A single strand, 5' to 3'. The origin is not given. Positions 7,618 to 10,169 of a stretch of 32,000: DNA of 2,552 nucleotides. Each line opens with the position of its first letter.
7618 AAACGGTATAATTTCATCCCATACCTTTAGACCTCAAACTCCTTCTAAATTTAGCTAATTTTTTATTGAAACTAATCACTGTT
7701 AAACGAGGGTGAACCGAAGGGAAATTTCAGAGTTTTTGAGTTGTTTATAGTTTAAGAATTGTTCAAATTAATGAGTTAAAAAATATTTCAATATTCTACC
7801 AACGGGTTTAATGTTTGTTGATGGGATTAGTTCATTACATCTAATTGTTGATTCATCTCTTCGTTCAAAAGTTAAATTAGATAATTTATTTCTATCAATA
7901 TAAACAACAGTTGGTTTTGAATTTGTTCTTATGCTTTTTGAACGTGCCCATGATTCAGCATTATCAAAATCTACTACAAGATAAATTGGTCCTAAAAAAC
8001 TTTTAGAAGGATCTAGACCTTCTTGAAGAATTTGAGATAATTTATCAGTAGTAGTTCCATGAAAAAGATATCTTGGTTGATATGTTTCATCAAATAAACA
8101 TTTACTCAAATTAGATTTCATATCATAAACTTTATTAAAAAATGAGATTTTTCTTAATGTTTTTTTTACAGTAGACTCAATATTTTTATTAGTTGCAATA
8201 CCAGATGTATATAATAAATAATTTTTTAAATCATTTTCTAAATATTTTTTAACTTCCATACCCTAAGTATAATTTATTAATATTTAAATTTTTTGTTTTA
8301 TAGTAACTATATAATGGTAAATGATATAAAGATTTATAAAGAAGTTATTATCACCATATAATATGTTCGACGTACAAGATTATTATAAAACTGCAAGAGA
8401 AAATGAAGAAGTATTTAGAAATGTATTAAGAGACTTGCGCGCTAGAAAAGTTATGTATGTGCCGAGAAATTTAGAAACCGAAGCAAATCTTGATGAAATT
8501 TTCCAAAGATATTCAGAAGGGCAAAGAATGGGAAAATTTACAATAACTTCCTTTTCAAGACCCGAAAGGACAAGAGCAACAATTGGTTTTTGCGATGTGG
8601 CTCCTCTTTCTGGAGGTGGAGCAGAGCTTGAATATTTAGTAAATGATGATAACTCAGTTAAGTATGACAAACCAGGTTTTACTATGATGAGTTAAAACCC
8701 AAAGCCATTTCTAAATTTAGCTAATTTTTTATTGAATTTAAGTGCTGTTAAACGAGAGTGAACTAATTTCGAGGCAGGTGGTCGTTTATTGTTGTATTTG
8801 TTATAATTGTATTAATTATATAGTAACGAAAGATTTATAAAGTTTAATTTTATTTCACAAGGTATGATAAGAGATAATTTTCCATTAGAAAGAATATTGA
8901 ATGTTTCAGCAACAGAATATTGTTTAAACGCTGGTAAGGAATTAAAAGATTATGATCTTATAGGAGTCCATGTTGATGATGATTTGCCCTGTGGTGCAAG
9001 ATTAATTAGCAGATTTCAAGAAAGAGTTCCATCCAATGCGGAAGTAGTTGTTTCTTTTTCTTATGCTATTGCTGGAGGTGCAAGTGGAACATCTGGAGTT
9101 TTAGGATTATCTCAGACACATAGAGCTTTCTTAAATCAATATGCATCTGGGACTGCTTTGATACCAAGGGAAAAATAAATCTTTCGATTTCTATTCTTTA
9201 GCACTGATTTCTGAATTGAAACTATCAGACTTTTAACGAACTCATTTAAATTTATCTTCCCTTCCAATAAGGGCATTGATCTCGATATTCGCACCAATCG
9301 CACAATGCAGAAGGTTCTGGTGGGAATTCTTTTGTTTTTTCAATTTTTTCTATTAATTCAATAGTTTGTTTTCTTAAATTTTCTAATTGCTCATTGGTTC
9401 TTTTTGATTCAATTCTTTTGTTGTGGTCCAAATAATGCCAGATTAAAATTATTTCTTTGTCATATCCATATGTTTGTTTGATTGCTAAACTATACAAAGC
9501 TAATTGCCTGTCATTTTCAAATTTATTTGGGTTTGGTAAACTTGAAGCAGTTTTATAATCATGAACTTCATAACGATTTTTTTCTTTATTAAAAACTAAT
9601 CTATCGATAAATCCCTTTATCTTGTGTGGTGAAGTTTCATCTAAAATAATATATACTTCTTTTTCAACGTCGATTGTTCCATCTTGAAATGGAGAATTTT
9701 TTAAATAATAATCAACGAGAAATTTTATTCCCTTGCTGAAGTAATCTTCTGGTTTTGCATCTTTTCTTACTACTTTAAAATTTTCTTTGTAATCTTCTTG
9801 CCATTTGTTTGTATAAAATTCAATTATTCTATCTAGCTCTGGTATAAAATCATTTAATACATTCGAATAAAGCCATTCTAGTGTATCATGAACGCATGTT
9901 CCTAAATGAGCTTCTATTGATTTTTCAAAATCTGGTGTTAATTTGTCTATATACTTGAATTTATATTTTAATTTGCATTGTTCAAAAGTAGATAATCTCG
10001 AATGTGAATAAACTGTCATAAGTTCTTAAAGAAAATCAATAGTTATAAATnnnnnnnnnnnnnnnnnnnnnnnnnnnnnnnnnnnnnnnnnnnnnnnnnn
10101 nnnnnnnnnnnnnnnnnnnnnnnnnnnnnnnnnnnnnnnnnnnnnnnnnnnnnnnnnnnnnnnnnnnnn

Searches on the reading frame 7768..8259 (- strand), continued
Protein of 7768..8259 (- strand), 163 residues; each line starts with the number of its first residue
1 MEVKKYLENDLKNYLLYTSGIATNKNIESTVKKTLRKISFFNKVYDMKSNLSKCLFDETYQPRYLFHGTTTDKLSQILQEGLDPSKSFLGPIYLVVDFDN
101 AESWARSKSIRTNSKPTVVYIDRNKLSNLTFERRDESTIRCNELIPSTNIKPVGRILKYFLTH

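Call 62: search_protein_families(library=phrogs, alignment_id=A2, max_evalue=0.01)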
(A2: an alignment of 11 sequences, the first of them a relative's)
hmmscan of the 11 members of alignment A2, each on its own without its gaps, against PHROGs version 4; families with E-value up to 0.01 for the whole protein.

A. member 1, P0001 (163 aa): 2 families
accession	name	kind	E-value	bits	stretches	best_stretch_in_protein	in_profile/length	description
phrog_5470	-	DNA, RNA and nucleotide metabolism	0.00084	19.9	1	57-128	91-155/183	RNA 2'-phosphotransferase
phrog_38345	-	unknown function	0.0061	18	0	65-104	3-39/108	-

B. families by the number of members that match (of 11 scanned): 3 families
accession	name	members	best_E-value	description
phrog_5470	-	3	0.00084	RNA 2'-phosphotransferase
phrog_38345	-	2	0.00088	-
phrog_13493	-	1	0.0035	-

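Call 67: find_related_loci(query=A2, collection=metagenome_contigs, flank=5000)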
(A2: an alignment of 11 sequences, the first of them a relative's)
Query A2 (163 aa) in metagenome_contigs; peptide patterns used: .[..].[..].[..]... (x = any residue, [..] = any of these).
10 stretches matched a pattern; 4 encode a relative of the query (tblastn E <= 1e-3); 4 distinct loci.
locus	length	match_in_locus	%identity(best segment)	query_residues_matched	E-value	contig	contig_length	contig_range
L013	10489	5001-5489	63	1-163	1e-68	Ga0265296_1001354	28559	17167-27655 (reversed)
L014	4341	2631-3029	39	29-161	4e-35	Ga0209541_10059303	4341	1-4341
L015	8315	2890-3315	33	17-161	4e-26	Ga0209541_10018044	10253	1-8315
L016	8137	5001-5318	37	57-162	5e-20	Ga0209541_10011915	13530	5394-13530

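Call 74: search_dna_similar(query=window:7768-8259:-, collection=phages, mode=protein, max_evalue=0.01, max_rows=10)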
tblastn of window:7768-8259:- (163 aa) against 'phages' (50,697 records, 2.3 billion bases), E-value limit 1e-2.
No match.

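Call 75: search_dna_similar(query=window:7768-8259:-, collection=plasmids, mode=protein, max_evalue=0.01, max_rows=10)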
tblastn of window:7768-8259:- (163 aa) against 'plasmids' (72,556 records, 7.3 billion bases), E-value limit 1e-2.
No match.

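Call 82: search_protein_families(library=padloc, alignment_id=A2, max_evalue=0.05)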
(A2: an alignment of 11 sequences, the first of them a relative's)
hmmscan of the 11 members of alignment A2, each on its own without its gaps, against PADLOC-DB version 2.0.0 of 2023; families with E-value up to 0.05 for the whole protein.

A. member 1, P0001 (163 aa): 1 family
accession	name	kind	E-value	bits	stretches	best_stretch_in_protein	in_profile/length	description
PDLC03974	UzuA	-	0.00098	16.6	1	94-132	146-185/310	-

B. families by the number of members that match (of 11 scanned): 4 families
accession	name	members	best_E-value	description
PDLC03974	UzuA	1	0.00098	-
PDLC04390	PDC-M07A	1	0.0039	-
PDLC04520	PDC-M22A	1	0.0098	-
PDLC04437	PDC-M13A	1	0.019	-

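Call 83: search_protein_families(library=pfam, alignment_id=A2, max_evalue=0.01)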
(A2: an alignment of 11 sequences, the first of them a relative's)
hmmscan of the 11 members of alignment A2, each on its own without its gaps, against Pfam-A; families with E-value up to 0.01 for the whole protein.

A. member 1, P0001 (163 aa): 3 families
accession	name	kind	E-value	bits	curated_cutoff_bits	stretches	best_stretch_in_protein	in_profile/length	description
PF01885.22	PTS_2-RNA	-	0.00036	21.1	26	1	51-126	90-158/177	RNA 2'-phosphotransferase, Tpt1 / KptA family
PF00644.27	PARP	-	0.0031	17.5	26.7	1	28-85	8-74/199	Poly(ADP-ribose) polymerase catalytic domain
PF25482.1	DUF7905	-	0.0082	15.6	22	0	24-77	15-67/302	Domain of unknown function (DUF7905)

B. families by the number of members that match (of 11 scanned): 3 families
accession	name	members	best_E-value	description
PF01885.22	PTS_2-RNA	10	5.6e-07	RNA 2'-phosphotransferase, Tpt1 / KptA family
PF00644.27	PARP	3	0.00047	Poly(ADP-ribose) polymerase catalytic domain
PF25482.1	DUF7905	2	0.0012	Domain of unknown function (DUF7905)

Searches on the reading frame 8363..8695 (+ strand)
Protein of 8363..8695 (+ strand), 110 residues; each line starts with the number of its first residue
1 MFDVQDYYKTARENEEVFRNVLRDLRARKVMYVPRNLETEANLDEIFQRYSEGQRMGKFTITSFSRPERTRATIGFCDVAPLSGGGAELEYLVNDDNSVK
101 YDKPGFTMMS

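Call 4: search_protein_families(library=pfam, proteins=[window:8363-8695:+], max_evalue=1)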
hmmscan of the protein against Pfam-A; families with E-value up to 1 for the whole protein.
window:8363-8695:+ (110 aa): 1 family
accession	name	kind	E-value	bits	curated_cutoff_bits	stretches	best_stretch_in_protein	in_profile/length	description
PF13302.13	Acetyltransf_3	-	0.015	16.5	25.4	1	28-96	22-90/138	Acetyltransferase (GNAT) domain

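Call 17: search_protein_families(library=ncbifam, proteins=[window:8363-8695:+], max_evalue=1)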
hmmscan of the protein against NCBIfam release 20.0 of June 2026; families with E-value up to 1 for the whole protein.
window:8363-8695:+ (110 aa): 0 families

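Call 18: search_protein_families(library=padloc, proteins=[window:8363-8695:+], max_evalue=1)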
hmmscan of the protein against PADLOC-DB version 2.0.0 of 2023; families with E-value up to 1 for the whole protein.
window:8363-8695:+ (110 aa): 0 families

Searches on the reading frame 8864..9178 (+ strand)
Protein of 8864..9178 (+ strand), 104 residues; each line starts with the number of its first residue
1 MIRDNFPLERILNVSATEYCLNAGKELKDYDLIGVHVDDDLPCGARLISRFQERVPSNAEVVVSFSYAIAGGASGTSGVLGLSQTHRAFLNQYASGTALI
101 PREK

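Call 4: search_protein_families(library=pfam, proteins=[window:8864-9178:+], max_evalue=1)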
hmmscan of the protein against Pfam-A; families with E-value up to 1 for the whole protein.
window:8864-9178:+ (104 aa): 2 families
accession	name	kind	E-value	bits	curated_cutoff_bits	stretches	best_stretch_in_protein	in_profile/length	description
PF14543.11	TAXi_N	-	0.19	12.3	30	1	61-95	115-150/176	Xylanase inhibitor N-terminal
PF14080.11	DUF4261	-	0.26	11.8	27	1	15-43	31-59/77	Domain of unknown function (DUF4261)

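Call 17: search_protein_families(library=ncbifam, proteins=[window:8864-9178:+], max_evalue=1)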
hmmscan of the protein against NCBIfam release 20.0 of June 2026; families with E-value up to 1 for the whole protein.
window:8864-9178:+ (104 aa): 1 family
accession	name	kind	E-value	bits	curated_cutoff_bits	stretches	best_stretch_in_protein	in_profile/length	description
NF052482.1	sulfolyase_CuyA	equivalog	0.09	11.6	450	1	14-94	103-180/332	D-cysteate sulfo-lyase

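Call 18: search_protein_families(library=padloc, proteins=[window:8864-9178:+], max_evalue=1)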
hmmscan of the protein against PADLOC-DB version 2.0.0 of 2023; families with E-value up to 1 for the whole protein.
window:8864-9178:+ (104 aa): 0 families

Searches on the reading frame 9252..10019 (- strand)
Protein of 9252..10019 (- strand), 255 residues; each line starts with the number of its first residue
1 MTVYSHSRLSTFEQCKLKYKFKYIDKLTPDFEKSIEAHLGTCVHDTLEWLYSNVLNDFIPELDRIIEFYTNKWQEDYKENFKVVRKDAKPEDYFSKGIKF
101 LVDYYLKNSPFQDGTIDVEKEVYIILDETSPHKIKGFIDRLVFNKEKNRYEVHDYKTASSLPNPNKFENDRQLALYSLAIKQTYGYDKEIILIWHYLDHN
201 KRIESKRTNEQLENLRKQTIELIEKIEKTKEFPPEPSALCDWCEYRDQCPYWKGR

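Call 4: search_protein_families(library=pfam, proteins=[window:9252-10019:-], max_evalue=1)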
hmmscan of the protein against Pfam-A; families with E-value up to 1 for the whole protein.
window:9252-10019:- (255 aa): 3 families
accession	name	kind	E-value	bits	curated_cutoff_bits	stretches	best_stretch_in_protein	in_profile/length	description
PF12705.13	PDDEXK_1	-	2.1e-36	126.6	22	1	5-250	3-247/247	PD-(D/E)XK nuclease superfamily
PF01930.23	Cas_Cas4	-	4.7e-07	30.5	22.7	1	135-249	53-158/160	Domain of unknown function DUF83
PF23139.1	OB_YrrC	-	0.12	12.7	27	1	132-158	2-28/76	ATP-dependent DNA helicase YrrC, OB-fold domain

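Call 18: search_protein_families(library=padloc, proteins=[window:9252-10019:-], max_evalue=1)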
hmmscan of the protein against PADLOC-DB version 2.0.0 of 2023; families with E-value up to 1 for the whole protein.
window:9252-10019:- (255 aa): 17 families
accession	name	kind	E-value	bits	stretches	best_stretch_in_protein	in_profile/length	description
PDLC01250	Cas4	-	7e-15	53.7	1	128-250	56-168/168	"CAS-I,CAS-II,CAS-III,CAS-IV,CAS-V,CAS-VI; acquisition_associated"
PDLC00943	Cas4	-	3.3e-14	51.2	1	115-250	52-179/180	CRISPR-associated protein Cas4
PDLC01447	Cas4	-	3.5e-10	38.6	1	5-250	6-158/161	"CAS-I,CAS-II,CAS-III,CAS-IV,CAS-V,CAS-VI; acquisition_associated"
PDLC00944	Cas4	-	3.6e-10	38.3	1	117-250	53-177/177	Cas4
PDLC01611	Cas4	-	2.7e-08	32.3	1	137-249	54-156/158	"CAS-I,CAS-II,CAS-III,CAS-IV,CAS-V,CAS-VI; acquisition_associated"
PDLC02083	Cas4_II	-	2e-07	29.6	1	132-249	71-183/186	-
PDLC02087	Cas4b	-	1e-05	23.7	1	119-249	64-188/189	-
PDLC00060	DruK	-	1.4e-05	22.7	2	148-249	155-259/347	PD-(D/E)XK nuclease superfamily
PDLC01771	Cas4b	-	0.00015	20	1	147-249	64-158/162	-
PDLC02410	Aga_Cas4-like_Nuc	-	0.00015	19.7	1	137-251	137-252/255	Class II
PDLC01747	Cas1g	-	0.00017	18.3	1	134-249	63-176/523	-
PDLC01775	Cas4c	-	0.00087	17.5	1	142-249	5-108/131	-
PDLC01773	Cas4c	-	0.0009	16.7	1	132-249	84-193/229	-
PDLC00059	DruK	-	0.0011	16.2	1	132-253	124-239/326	PD-(D/E)XK nuclease superfamily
PDLC02034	Cas4d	-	0.0017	16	1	117-249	58-180/192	-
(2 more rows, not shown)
